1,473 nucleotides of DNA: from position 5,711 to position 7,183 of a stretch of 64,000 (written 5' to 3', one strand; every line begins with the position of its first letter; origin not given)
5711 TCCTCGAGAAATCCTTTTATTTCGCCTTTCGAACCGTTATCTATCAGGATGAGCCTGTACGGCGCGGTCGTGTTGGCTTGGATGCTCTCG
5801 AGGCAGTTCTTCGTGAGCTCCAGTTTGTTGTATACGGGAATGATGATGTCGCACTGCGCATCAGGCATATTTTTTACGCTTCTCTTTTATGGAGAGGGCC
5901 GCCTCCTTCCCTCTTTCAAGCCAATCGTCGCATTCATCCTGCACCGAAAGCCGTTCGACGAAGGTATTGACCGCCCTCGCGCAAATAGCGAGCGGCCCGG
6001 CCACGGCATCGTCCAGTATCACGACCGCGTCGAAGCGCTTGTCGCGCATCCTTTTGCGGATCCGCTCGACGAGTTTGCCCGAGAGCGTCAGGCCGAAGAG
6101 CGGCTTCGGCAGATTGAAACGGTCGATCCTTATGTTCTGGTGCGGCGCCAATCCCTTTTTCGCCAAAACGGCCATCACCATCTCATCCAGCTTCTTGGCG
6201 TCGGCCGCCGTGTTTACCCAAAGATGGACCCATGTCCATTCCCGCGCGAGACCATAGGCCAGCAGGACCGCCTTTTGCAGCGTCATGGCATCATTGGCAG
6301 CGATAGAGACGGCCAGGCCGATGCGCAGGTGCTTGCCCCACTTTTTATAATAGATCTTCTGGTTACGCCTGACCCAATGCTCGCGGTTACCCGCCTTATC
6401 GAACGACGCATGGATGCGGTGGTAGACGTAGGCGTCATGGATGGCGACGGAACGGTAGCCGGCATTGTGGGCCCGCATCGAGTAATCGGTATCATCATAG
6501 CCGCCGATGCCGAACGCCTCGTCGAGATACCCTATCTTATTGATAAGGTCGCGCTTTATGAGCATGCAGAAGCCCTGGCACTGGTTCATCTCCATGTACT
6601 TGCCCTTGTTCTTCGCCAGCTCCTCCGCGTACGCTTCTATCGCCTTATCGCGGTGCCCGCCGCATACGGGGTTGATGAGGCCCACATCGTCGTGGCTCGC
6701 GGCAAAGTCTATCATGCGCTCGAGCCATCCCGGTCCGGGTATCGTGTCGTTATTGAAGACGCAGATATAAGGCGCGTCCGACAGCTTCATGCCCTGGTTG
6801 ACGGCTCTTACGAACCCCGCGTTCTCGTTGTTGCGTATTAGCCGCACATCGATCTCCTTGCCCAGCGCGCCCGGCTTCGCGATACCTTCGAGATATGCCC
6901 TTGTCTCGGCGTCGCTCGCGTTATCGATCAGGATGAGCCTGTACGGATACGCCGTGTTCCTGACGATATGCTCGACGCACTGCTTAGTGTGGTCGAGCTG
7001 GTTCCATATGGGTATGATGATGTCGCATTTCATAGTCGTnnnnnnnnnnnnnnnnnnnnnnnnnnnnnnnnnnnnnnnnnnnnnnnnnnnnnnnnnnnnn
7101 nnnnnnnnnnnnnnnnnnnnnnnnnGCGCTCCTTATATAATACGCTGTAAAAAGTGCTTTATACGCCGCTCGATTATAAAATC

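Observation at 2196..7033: Tandem amplification of GT2 genes: a paralogous pair followed by a paralogous triplet with unique C-terminal extensions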

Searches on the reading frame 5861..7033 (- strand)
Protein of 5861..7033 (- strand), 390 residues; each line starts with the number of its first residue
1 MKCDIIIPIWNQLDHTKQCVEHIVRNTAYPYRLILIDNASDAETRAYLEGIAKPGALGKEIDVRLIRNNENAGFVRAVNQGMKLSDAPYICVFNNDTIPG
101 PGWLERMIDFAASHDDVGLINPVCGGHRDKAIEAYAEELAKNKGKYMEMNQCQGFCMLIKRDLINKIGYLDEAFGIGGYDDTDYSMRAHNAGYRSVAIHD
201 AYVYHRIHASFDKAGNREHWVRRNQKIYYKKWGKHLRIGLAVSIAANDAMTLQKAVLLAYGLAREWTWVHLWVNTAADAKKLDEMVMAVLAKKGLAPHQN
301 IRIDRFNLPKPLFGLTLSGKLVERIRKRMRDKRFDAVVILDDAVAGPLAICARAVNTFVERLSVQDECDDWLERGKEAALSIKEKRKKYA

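Call 3: search_protein_families(library=pfam, proteins=[window:5861-7033:-], max_evalue=0.01)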
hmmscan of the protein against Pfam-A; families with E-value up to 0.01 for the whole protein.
window:5861-7033:- (390 aa): 4 families
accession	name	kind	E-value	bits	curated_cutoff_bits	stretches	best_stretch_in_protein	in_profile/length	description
PF00535.33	Glycos_transf_2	-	8.8e-25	88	23.3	1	5-167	2-167/168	Glycosyl transferase family 2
PF13641.12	Glyco_tranf_2_3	-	7.7e-15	56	27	1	4-216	4-222/230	Glycosyltransferase like family 2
PF13712.12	Glyco_tranf_2_5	-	3.9e-07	30.5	27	1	42-120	13-88/210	Glycosyltransferase like family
PF13632.12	Glyco_trans_2_3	-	0.0017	18.7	27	1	93-275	5-193/198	Glycosyl transferase family group 2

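Call 8: find_homologous_proteins(query=window:5861-7033:-, max_evalue=0.00001)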
Query window:5861-7033:- (390 aa): 667 proteins with E <= 0.00001 among 5628 candidates; the best 120 are listed.
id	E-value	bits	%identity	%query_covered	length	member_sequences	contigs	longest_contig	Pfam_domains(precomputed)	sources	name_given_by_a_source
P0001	1.7e-244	829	89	100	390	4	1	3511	PF13641.13,PF00535.33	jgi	-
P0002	3.5e-226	769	83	99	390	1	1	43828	PF13641.13,PF00535.33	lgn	-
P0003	3.2e-178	611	65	100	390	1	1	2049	PF13641.13,PF00535.33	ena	-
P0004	1.1e-173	596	52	90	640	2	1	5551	PF13712.13,PF10111.15,PF13641.13,PF00535.33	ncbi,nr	ncbi:MAG: glycosyltransferase, partial [Candidatus Omnitrophica bacterium]|nr:glycosyltransferase [C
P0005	7.3e-166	570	60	100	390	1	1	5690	PF13641.13,PF00535.33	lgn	-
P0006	6.0e-163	560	62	98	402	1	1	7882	PF13641.13,PF00535.33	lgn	-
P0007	2.6e-162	558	60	99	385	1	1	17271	PF13641.13,PF00535.33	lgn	-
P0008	6.9e-162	557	60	100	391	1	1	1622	PF13641.13,PF00535.33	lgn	-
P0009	9.1e-161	553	60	99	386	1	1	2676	PF13641.13,PF00535.33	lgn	-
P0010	2.9e-160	552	60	100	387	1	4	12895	PF13641.13,PF00535.33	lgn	-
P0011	3.8e-160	551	61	99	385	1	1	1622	PF13641.13,PF00535.33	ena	-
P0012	3.9e-160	551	61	99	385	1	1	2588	PF13641.13,PF00535.33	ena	-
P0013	5.1e-160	551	59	99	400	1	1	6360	PF13641.13,PF00535.33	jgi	jgi:GT2 family glycosyltransferase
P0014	3.8e-159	548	60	99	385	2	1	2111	PF13641.13,PF00535.33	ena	-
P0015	1.3e-157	543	62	99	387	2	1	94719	PF13641.13,PF00535.33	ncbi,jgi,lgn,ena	ncbi:MAG: glycosyltransferase family 2 protein [Candidatus Omnitrophota bacterium]|jgi:GT2 family gl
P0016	1.8e-157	542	60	100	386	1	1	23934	PF13641.13,PF00535.33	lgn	-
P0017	7.7e-157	540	60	99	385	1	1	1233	PF13641.13,PF00535.33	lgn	-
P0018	1.9e-156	539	59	99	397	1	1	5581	PF13641.13,PF00535.33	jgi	jgi:GT2 family glycosyltransferase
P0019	3.3e-156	538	59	99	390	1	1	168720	PF13641.13,PF00535.33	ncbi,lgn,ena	-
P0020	4.8e-156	538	60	99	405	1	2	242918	PF13641.13,PF00535.33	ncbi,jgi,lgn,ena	-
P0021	5.2e-156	538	60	99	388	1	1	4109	PF13641.13,PF00535.33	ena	-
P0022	9.8e-156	537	58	100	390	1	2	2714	PF13641.13,PF00535.33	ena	-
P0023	1.1e-155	537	59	100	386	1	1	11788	PF13641.13,PF00535.33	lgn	-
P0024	1.2e-155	536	59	99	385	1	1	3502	PF13641.13,PF00535.33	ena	-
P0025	1.5e-155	536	58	99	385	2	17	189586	PF10111.15,PF13641.13,PF00535.33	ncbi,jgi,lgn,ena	-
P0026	2.0e-155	536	60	100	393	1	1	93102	PF13712.13,PF10111.15,PF13641.13,PF00535.33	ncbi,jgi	jgi:GT2 family glycosyltransferase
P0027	4.0e-155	535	49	87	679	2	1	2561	PF13712.13,PF10111.15,PF13641.13,PF00535.33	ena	-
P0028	5.4e-155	534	61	99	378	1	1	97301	PF13641.13,PF00535.33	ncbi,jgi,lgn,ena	ncbi:MAG: glycosyltransferase family 2 protein [Candidatus Omnitrophota bacterium]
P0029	1.6e-154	533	58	99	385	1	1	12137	PF13641.13,PF00535.33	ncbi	-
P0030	2.2e-154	532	58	99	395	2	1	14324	PF13641.13,PF00535.33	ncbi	-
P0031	2.7e-154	532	60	99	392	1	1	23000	PF13641.13,PF00535.33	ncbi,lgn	-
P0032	3.4e-154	532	59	99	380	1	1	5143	PF13641.13,PF00535.33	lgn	-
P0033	1.8e-153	529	57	99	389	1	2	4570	PF13641.13,PF00535.33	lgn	-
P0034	4.1e-153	528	60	99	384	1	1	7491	PF13641.13,PF00535.33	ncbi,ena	-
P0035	1.2e-152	527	58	99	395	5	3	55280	PF13641.13,PF00535.33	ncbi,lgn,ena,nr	ncbi:MAG: glycosyltransferase family 2 protein [Candidatus Omnitrophica bacterium]|nr:glycosyltransf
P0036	1.7e-152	526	60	99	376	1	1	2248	PF13641.13,PF00535.33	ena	-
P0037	1.9e-152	526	58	99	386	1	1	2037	PF13641.13,PF00535.33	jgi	-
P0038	2.8e-152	525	58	100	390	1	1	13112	PF13641.13,PF00535.33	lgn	-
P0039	3.4e-152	525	58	99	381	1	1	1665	PF13641.13,PF00535.33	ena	-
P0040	1.1e-151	523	58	99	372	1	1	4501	PF10111.15,PF13641.13,PF00535.33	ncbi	-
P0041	1.3e-151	523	57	99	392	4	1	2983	PF13641.13,PF00535.33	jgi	-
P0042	2.3e-151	522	57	99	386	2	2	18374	PF13641.13,PF00535.33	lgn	-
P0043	2.7e-151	522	57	100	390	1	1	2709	PF10111.15,PF13641.13,PF00535.33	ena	-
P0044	1.0e-150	520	57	99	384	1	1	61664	PF13641.13,PF00535.33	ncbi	ncbi:MAG: glycosyltransferase family 2 protein [Candidatus Omnitrophota bacterium]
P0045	1.6e-150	520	58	99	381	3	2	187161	PF10111.15,PF13641.13,PF00535.33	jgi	jgi:GT2 family glycosyltransferase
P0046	5.5e-150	518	57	100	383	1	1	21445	PF13641.13,PF00535.33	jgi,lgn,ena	-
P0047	5.8e-150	518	56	99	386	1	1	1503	PF13641.13,PF00535.33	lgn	-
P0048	7.2e-150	517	56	99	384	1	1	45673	PF13641.13,PF00535.33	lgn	-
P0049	7.2e-150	517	54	99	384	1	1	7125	PF13641.13,PF00535.33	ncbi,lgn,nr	ncbi:MAG: glycosyltransferase family 2 protein [Candidatus Omnitrophota bacterium]|nr:glycosyltransf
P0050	1.2e-149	517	51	87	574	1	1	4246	PF13712.13,PF10111.15,PF13641.13,PF00535.33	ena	-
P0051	2.1e-149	516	56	99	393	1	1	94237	PF13641.13,PF00535.33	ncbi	-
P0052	3.9e-147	508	56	99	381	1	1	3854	PF13641.13,PF00535.33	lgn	-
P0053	4.8e-147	508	57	99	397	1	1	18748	PF10111.15,PF13641.13,PF00535.33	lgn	-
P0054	2.1e-146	506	57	99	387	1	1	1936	PF10111.15,PF13641.13,PF00535.33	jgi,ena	-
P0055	3.4e-146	505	55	100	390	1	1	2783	PF13641.13,PF00535.33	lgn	-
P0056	3.4e-145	502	56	99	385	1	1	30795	PF13641.13,PF00535.33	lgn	-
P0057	3.8e-145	502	57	99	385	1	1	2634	PF13641.13,PF00535.33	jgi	jgi:GT2 family glycosyltransferase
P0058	5.2e-145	501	57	99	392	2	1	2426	PF13712.13,PF13641.13,PF00535.33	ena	-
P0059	4.3e-143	495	64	82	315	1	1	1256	PF13641.13,PF00535.33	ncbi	-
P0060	3.0e-142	492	59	92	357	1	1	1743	PF13641.13,PF00535.33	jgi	-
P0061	1.1e-141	491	61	87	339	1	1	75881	PF13641.13,PF00535.33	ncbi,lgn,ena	-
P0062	3.2e-137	476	55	98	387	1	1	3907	PF13641.13,PF00535.33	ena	-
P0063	1.6e-136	474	56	98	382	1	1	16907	PF13641.13,PF00535.33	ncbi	ncbi:MAG: glycosyltransferase family 2 protein [Candidatus Omnitrophota bacterium]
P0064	1.3e-135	471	55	98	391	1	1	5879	PF13641.13,PF00535.33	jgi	-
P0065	3.2e-131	456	55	98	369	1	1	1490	PF13641.13,PF00535.33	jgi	jgi:GT2 family glycosyltransferase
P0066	3.4e-131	456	53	98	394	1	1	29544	PF13641.13,PF00535.33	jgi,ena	-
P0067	3.5e-131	456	68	70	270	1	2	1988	PF13641.13,PF00535.33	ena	-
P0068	5.6e-131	455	61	80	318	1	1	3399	PF13641.13,PF00535.33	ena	-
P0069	1.2e-130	454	46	87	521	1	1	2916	PF13712.13,PF10111.15,PF13641.13,PF00535.33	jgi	-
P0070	1.6e-128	447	59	86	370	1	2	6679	PF13641.13,PF00535.33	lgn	-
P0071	3.7e-127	443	53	95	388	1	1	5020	PF13641.13,PF00535.33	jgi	-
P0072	1.4e-123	431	59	83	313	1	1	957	PF13641.13,PF00535.33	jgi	-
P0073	1.8e-122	427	55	87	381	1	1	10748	PF13641.13,PF00535.33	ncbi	-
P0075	2.0e-120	420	54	87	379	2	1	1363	PF13641.13,PF00535.33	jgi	jgi:GT2 family glycosyltransferase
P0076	2.7e-120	420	53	89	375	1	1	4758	PF10111.15,PF13641.13,PF00535.33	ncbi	-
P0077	6.7e-120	419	54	89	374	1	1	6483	PF13641.13,PF00535.33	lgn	-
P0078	7.8e-120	419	50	88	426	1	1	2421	PF13641.13,PF00535.33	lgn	-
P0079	3.1e-119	417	54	87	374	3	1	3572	PF13641.13,PF00535.33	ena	-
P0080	4.5e-119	416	55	81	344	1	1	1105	PF13641.13,PF00535.33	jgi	jgi:hypothetical protein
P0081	5.0e-118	413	54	88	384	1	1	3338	PF13641.13,PF00535.33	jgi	jgi:GT2 family glycosyltransferase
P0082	8.1e-118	412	53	88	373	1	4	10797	PF13712.13,PF13641.13,PF00535.33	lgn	-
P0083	2.2e-116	407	53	90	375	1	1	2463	PF13641.13,PF00535.33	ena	-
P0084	4.4e-116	406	50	93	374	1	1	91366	PF13641.13,PF00535.33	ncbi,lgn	-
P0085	8.7e-116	405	50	92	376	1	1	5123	PF13641.13,PF00535.33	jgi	-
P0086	2.3e-115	404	50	96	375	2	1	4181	PF13641.13,PF00535.33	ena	-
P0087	2.6e-115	404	53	87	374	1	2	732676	PF13641.13,PF00535.33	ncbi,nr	ncbi:MAG: glycosyltransferase family 2 protein [Candidatus Omnitrophica bacterium]|nr:glycosyltransf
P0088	2.0e-114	401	52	88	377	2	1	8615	PF13641.13,PF00535.33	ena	-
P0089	6.1e-114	399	53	87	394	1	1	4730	PF13641.13,PF00535.33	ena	-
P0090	1.0e-113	398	51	96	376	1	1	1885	PF13641.13,PF00535.33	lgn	-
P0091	1.9e-113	397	51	90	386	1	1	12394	PF13641.13,PF00535.33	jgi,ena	-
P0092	3.2e-113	397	49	92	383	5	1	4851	PF13641.13,PF00535.33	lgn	-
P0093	5.3e-113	396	50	89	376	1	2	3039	PF13641.13,PF00535.33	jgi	jgi:glycosyltransferase involved in cell wall biosynthesis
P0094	6.4e-113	396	54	87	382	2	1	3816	PF13641.13,PF00535.33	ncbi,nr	ncbi:MAG: glycosyltransferase family 2 protein [Candidatus Omnitrophica bacterium]|nr:glycosyltransf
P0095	8.6e-113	395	54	87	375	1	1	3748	PF13641.13,PF00535.33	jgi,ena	-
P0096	9.3e-113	395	52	86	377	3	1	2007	PF13641.13,PF00535.33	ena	-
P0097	9.9e-113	395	51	89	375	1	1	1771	PF13712.13,PF13632.13,PF13641.13,PF00535.33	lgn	-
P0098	1.1e-112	395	52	87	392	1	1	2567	PF13641.13,PF00535.33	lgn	-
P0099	1.8e-112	394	54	89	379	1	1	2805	PF13712.13,PF10111.15,PF13641.13,PF00535.33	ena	-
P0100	2.0e-112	394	53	88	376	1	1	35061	PF10111.15,PF13641.13,PF00535.33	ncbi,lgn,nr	ncbi:MAG: glycosyltransferase family 2 protein [Candidatus Omnitrophica bacterium]|nr:glycosyltransf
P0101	5.2e-111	389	51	89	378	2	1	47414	PF13641.13,PF00535.33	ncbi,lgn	-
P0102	8.8e-111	389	49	88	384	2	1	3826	PF13641.13,PF00535.33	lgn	-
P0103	1.0e-110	389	53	89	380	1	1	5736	PF13632.13,PF13641.13,PF00535.33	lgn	-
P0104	1.2e-110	388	52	87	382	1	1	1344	PF13641.13,PF00535.33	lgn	-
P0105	1.3e-110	388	50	87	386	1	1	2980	PF13641.13,PF00535.33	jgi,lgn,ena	-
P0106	3.2e-110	387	53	87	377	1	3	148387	PF13641.13,PF00535.33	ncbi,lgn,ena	-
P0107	3.6e-110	387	52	89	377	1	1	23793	PF10111.15,PF13641.13,PF00535.33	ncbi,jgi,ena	ncbi:MAG: glycosyltransferase family 2 protein [Candidatus Omnitrophota bacterium]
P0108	5.8e-110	386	49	89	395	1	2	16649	PF13641.13,PF00535.33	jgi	jgi:GT2 family glycosyltransferase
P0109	2.7e-109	384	52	86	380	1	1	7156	PF10111.15,PF13641.13,PF00535.33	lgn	-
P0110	2.7e-109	384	52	89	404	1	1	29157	PF13632.13,PF13641.13,PF00535.33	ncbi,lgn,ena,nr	ncbi:MAG: glycosyltransferase family 2 protein [Candidatus Omnitrophica bacterium]|nr:glycosyltransf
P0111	4.3e-109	383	50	86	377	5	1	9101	PF13641.13,PF00535.33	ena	-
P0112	5.1e-109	383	50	89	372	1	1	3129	PF13641.13,PF00535.33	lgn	-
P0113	6.8e-109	383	52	87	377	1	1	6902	PF13641.13,PF00535.33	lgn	-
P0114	7.2e-109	382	48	90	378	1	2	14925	PF13641.13,PF00535.33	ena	-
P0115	7.6e-109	382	48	90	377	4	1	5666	PF10111.15,PF13641.13,PF00535.33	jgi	-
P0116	8.6e-109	382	52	87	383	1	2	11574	PF13641.13,PF00535.33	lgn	-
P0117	1.6e-108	381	49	90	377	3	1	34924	PF13641.13,PF00535.33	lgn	-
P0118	2.5e-108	381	53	87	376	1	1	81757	PF13632.13,PF13641.13,PF00535.33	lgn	-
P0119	4.7e-108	380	49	94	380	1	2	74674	PF10111.15,PF13641.13,PF00535.33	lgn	-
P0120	5.0e-108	380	51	88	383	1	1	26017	PF13641.13,PF00535.33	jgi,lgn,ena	-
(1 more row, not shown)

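Call 9: find_encoding_contigs(protein=P0015, flank=10000, max_places=2)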
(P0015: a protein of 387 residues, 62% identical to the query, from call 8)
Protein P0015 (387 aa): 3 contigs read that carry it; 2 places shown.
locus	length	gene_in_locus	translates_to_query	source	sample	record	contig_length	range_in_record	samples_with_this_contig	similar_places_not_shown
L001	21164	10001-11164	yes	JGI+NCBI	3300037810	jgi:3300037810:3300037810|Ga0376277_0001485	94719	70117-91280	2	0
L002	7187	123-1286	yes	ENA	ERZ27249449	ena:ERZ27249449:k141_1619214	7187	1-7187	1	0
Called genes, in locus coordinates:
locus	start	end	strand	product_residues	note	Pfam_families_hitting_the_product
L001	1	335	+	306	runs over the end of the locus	PF00535:Glycos_transf_2, PF10111:Glyco_tranf_2_2, PF13641:Glyco_tranf_2_3 (weak)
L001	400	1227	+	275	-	PF01209:Ubie_methyltran (faint), PF13489:Methyltransf_23 (weak), PF13847:Methyltransf_31, PF08241:Methyltransf_11, PF08242:Methyltransf_12, PF13649:Methyltransf_25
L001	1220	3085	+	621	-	PF13692:Glyco_trans_1_4, PF02698:DUF218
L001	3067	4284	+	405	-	PF13439:Glyco_transf_4, PF13477:Glyco_trans_4_2, PF13579:Glyco_trans_4_4, PF20706:GT4-conflict (weak), PF00534:Glycos_transf_1, PF13692:Glyco_trans_1_4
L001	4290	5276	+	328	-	PF01073:3Beta_HSD, PF01370:Epimerase, PF02719:Polysacc_synt_2, PF04321:RmlD_sub_bind, PF16363:GDP_Man_Dehyd, PF07993:NAD_binding_4, PF02719:Polysacc_synt_2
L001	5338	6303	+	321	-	PF00953:Glycos_transf_4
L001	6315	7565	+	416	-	PF04932:Wzy_C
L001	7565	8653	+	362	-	PF01075:Glyco_transf_9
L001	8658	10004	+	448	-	PF02310:B12-binding, PF04055:Radical_SAM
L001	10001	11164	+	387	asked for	PF00535:Glycos_transf_2, PF13641:Glyco_tranf_2_3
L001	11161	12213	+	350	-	PF00535:Glycos_transf_2, PF13641:Glyco_tranf_2_3 (weak)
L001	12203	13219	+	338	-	PF00535:Glycos_transf_2, PF10111:Glyco_tranf_2_2 (faint), PF13641:Glyco_tranf_2_3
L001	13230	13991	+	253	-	PF00535:Glycos_transf_2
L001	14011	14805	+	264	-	PF00535:Glycos_transf_2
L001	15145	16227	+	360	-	PF00535:Glycos_transf_2, PF10111:Glyco_tranf_2_2 (weak), PF13641:Glyco_tranf_2_3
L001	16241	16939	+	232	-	PF00535:Glycos_transf_2, PF13641:Glyco_tranf_2_3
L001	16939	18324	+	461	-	PF02310:B12-binding, PF04055:Radical_SAM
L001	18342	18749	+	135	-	-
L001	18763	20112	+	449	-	PF13231:PMT_2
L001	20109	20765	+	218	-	PF08645:PNK3P, PF00702:Hydrolase, PF13419:HAD_2, PF13242:Hydrolase_like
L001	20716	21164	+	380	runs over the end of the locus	PF06925:MGDG_synth, PF04101:Glyco_tran_28_C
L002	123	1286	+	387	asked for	PF00535:Glycos_transf_2, PF13641:Glyco_tranf_2_3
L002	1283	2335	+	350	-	PF00535:Glycos_transf_2, PF13641:Glyco_tranf_2_3 (weak)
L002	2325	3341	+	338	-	PF00535:Glycos_transf_2, PF10111:Glyco_tranf_2_2 (faint), PF13641:Glyco_tranf_2_3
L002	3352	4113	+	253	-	PF00535:Glycos_transf_2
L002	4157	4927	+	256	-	PF00535:Glycos_transf_2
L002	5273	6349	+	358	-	PF00535:Glycos_transf_2, PF10111:Glyco_tranf_2_2 (weak), PF13641:Glyco_tranf_2_3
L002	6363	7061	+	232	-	PF00535:Glycos_transf_2, PF13641:Glyco_tranf_2_3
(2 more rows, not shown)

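Call 10: find_encoding_contigs(protein=P0087, flank=10000, max_places=2)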
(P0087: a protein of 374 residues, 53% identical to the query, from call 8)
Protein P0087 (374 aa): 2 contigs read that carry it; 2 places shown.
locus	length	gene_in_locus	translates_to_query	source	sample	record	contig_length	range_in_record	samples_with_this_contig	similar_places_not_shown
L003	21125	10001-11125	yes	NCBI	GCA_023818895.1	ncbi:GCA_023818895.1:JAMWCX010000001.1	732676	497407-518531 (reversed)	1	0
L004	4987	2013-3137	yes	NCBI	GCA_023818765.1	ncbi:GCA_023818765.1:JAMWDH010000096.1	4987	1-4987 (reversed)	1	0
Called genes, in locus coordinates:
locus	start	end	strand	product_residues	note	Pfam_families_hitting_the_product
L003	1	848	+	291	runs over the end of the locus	PF13489:Methyltransf_23, PF13847:Methyltransf_31 (faint), PF13649:Methyltransf_25 (weak)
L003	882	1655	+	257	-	PF01209:Ubie_methyltran, PF02353:CMAS, PF03848:TehB, PF13489:Methyltransf_23, PF13847:Methyltransf_31, PF08241:Methyltransf_11, PF08242:Methyltransf_12, PF13649:Methyltransf_25, +2 more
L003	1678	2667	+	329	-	PF00535:Glycos_transf_2, PF10111:Glyco_tranf_2_2, PF13641:Glyco_tranf_2_3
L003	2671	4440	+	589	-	PF13231:PMT_2, PF02366:PMT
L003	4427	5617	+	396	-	PF00657:Lipase_GDSL (weak), PF13472:Lipase_GDSL_2 (weak)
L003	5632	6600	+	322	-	PF01073:3Beta_HSD, PF01370:Epimerase, PF02719:Polysacc_synt_2, PF04321:RmlD_sub_bind, PF13460:NAD_binding_10 (weak), PF16363:GDP_Man_Dehyd, PF07993:NAD_binding_4, PF02719:Polysacc_synt_2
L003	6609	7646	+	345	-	PF00953:Glycos_transf_4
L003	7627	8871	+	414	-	PF04932:Wzy_C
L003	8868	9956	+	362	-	PF01075:Glyco_transf_9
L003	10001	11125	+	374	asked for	PF00535:Glycos_transf_2, PF13641:Glyco_tranf_2_3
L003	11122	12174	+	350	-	PF00535:Glycos_transf_2, PF10111:Glyco_tranf_2_2 (faint), PF13641:Glyco_tranf_2_3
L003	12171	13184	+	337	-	PF00535:Glycos_transf_2, PF10111:Glyco_tranf_2_2 (faint), PF13641:Glyco_tranf_2_3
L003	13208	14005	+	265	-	PF00535:Glycos_transf_2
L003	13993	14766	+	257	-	PF00535:Glycos_transf_2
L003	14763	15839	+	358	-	PF00535:Glycos_transf_2, PF10111:Glyco_tranf_2_2 (faint), PF13641:Glyco_tranf_2_3, PF13712:Glyco_tranf_2_5 (faint)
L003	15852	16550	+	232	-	PF00535:Glycos_transf_2, PF10111:Glyco_tranf_2_2 (weak), PF13641:Glyco_tranf_2_3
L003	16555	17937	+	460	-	PF02310:B12-binding, PF04055:Radical_SAM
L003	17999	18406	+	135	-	-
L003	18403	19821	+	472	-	PF13231:PMT_2 (weak)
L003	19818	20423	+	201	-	PF08645:PNK3P, PF13419:HAD_2, PF00702:Hydrolase, PF13242:Hydrolase_like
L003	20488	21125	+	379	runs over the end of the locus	PF06925:MGDG_synth, PF13692:Glyco_trans_1_4 (faint), PF00534:Glycos_transf_1, PF04101:Glyco_tran_28_C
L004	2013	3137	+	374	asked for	PF00535:Glycos_transf_2, PF13641:Glyco_tranf_2_3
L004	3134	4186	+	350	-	PF00535:Glycos_transf_2, PF10111:Glyco_tranf_2_2 (faint), PF13641:Glyco_tranf_2_3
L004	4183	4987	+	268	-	PF00535:Glycos_transf_2, PF10111:Glyco_tranf_2_2 (faint), PF13641:Glyco_tranf_2_3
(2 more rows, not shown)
